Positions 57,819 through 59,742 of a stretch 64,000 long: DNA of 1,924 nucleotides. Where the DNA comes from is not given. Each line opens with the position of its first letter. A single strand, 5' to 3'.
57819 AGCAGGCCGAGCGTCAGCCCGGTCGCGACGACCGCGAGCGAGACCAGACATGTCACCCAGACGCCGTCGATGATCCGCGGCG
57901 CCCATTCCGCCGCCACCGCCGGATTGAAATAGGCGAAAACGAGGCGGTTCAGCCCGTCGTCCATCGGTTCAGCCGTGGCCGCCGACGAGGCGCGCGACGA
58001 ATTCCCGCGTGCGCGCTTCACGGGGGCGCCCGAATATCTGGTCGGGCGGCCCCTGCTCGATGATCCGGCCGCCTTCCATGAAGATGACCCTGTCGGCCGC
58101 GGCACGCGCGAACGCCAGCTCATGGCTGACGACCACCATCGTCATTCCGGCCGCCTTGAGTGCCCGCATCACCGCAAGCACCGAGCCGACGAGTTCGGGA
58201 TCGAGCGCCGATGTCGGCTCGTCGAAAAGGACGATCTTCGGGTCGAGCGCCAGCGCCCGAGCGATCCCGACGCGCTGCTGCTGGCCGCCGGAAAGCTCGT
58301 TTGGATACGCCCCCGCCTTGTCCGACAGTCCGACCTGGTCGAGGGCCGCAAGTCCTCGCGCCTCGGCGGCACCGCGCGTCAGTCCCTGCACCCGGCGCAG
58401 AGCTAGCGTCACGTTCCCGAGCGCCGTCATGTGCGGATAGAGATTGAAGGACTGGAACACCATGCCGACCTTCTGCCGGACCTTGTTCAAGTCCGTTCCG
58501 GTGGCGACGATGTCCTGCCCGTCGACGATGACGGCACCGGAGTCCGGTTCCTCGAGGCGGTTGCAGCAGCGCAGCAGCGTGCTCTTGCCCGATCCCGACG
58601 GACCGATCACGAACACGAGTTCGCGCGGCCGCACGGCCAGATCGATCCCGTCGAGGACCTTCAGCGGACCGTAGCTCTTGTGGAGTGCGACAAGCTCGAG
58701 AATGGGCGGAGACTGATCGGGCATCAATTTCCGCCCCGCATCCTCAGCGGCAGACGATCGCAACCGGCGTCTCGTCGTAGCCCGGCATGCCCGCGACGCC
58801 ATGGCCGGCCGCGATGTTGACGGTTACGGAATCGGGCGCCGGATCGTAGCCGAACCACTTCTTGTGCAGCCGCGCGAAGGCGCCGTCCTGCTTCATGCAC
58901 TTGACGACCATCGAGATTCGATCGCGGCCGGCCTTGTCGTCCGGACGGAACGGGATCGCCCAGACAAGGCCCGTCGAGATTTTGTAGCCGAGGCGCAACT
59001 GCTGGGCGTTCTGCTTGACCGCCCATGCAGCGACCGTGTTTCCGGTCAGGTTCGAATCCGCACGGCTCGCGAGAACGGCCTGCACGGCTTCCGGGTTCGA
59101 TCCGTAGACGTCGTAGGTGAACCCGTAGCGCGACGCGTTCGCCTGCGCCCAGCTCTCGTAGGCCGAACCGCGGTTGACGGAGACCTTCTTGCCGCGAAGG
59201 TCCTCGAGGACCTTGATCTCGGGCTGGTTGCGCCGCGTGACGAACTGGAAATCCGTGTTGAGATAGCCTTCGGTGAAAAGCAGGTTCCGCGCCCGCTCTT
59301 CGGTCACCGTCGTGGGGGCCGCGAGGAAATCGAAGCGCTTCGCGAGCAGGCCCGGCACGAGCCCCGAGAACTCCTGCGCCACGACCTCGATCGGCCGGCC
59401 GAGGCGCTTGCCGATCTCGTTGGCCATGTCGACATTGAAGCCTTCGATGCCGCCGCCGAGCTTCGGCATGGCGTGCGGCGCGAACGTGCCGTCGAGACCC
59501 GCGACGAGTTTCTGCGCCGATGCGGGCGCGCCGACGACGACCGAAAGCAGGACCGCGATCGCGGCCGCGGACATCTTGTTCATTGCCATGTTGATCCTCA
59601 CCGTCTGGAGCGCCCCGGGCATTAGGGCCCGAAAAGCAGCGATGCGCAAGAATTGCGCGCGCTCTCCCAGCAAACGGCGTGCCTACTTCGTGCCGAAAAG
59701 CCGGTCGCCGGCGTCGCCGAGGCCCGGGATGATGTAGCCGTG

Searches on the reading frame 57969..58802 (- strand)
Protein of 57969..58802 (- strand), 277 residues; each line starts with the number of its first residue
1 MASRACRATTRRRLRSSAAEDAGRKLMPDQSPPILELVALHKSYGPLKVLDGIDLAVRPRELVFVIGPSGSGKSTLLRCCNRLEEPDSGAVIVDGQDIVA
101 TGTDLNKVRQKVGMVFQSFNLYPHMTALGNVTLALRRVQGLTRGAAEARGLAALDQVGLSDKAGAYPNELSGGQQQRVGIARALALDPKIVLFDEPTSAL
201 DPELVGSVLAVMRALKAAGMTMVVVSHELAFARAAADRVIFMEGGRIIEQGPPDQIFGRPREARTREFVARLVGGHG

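Call 11: search_protein_families(library=pfam, proteins=[window:57969-58802:-])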
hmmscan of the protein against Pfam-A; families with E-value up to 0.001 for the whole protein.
window:57969-58802:- (277 aa): 6 families
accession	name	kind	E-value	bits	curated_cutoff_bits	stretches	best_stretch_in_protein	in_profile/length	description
PF00005.33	ABC_tran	-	1.4e-34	120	25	1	50-198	1-137/137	ABC transporter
PF13304.12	AAA_21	-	2.6e-09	38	27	1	163-228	231-299/304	AAA domain, putative AbiEii toxin, Type IV TA system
PF09818.15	ABC_ATPase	-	1.1e-06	28.4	23.2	0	27-128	52-144/283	P-loop domain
PF02463.25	SMC_N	-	3.2e-06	27.2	40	0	162-237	129-206/220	RecF/RecN/SMC N terminal domain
PF13191.12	AAA_16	-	5e-06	27.6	32.6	1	58-92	23-56/167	AAA ATPase domain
PF13555.12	AAA_29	-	0.00021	21.4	27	1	51-77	13-39/61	P-loop containing region of AAA domain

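Call 40: search_protein_families(library=ncbifam, proteins=[window:57969-58802:-])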
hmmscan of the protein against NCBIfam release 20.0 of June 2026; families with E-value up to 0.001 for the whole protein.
window:57969-58802:- (277 aa): 188 families (the best 25 are shown)
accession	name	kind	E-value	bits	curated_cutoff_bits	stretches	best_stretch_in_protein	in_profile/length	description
NF007027.0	PRK09493.1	equivalog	2.6e-88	295.4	379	1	35-270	2-237/240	glutamine ABC transporter ATP-binding protein GlnQ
TIGR03005.1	ectoine_ehuA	equivalog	2.6e-85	285.7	345.4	1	39-272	5-250/252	ectoine/hydroxyectoine ABC transporter ATP-binding protein EhuA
NF008428.0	PRK11264.1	equivalog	6.5e-83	277.8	406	1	36-272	5-247/250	L-cystine ABC transporter ATP-binding protein TcyN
NF007908.0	PRK10619.1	equivalog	3.4e-74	249.3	466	1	35-269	6-252/257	histidine ABC transporter ATP-binding protein HisP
TIGR00972.1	3a0107s01c2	equivalog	1.2e-67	227.9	343.2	1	35-272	2-246/248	phosphate ABC transporter ATP-binding protein PstB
NF008338.0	PRK11124.1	equivalog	2.3e-65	220.5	369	1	37-268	5-239/242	arginine ABC transporter ATP-binding protein ArtP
TIGR03265.1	PhnT2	equivalog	9.6e-59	199.4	457.7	1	34-274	4-236/353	putative 2-aminoethylphosphonate ABC transporter ATP-binding protein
TIGR01186.1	proV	subfamily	1.7e-58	198.5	326.6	1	47-270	6-231/363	betaine/proline/choline family ABC transporter ATP-binding protein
TIGR02315.1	ABC_phnC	equivalog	4.1e-58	196.7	266.1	1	34-256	1-233/243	phosphonate ABC transporter ATP-binding protein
TIGR02314.1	ABC_MetN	equivalog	9.7e-58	195.8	499.7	1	43-269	14-241/343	methionine ABC transporter ATP-binding protein MetN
TIGR02673.1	FtsE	equivalog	5.6e-56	189.6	264.85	1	35-245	2-213/214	cell division ATP-binding protein FtsE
NF006987.0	PRK09452.1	equivalog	1.9e-54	184.8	482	1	29-274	12-249/378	spermidine/putrescine ABC transporter ATP-binding protein PotA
TIGR00968.1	3a0106s01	subfamily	2.9e-53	180.8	342.75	1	39-270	5-232/237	sulfate ABC transporter ATP-binding protein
TIGR01187.1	potA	subfamily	1.5e-52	178.7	355.6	1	66-274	2-202/325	polyamine ABC transporter ATP-binding protein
NF008513.0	PRK11432.1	equivalog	3.1e-50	171.1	496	1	35-265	7-233/351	ferric ABC transporter ATP-binding protein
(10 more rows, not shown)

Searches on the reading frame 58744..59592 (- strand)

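Call 11: search_protein_families(library=pfam, proteins=[window:58744-59592:-])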
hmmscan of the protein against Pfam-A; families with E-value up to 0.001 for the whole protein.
window:58744-59592:- (282 aa): 2 families
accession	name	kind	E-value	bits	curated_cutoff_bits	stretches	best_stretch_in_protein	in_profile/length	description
PF00497.25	SBP_bac_3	-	1.6e-28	99.6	26.4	1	29-248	1-131/132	Bacterial extracellular solute-binding proteins, family 3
PF10613.14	Lig_chan-Glu_bd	-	1.4e-05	25.6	30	1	51-121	44-113/115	Ligated ion channel L-glutamate- and glycine-binding site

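Call 40: search_protein_families(library=ncbifam, proteins=[window:58744-59592:-])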
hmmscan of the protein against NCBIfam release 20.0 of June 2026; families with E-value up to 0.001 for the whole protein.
window:58744-59592:- (282 aa): 12 families
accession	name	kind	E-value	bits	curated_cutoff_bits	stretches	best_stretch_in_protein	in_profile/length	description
TIGR01096.1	3A0103s03R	subfamily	2.9e-38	131.8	256.35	1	8-247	4-250/250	lysine/arginine/ornithine ABC transporter substrate-binding protein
NF008426.0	PRK11260.1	equivalog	1.3e-28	100.1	312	1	26-250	40-263/266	cystine ABC transporter substrate-binding protein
NF007029.0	PRK09495.1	equivalog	1.5e-28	100.2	303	1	9-251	7-247/248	glutamine ABC transporter substrate-binding protein GlnH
NF041765.1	ArtJ_Ecoli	equivalog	6.5e-21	75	510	1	12-247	6-241/243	arginine ABC transporter substrate-binding protein ArtJ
NF041764.1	ArtI_Ecoli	equivalog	1.5e-20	73.7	522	1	10-247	4-241/243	arginine ABC transporter substrate-binding protein ArtI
NF011965.0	PRK15437.1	equivalog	1.8e-20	73.6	459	1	15-250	14-256/260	histidine ABC transporter substrate-binding protein HisJ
NF011586.0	PRK15010.1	equivalog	2.4e-20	73.2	440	1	15-250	11-256/260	lysine/arginine/ornithine ABC transporter substrate-binding protein ArgT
NF011583.0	PRK15007.1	subfamily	1.5e-18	67.1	358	1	10-247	4-241/243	arginine ABC transporter substrate-binding protein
TIGR02995.1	ectoine_ehuB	equivalog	5e-16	58.8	190.9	1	39-250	44-262/275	ectoine/hydroxyectoine ABC transporter substrate-binding protein EhuB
NF008112.0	PRK10859.1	equivalog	9.2e-16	57.3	354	1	48-258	62-276/483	membrane-bound lytic murein transglycosylase MltF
NF052427.1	StpK7MSMEG_1200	equivalog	2.1e-08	33.1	900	1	11-217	346-556/601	serine/threonine protein kinase StpK7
NF008885.0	PRK11917.1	equivalog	5.4e-06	26.1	373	1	28-179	39-195/259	bifunctional adhesin/ABC transporter aspartate/glutamate-binding protein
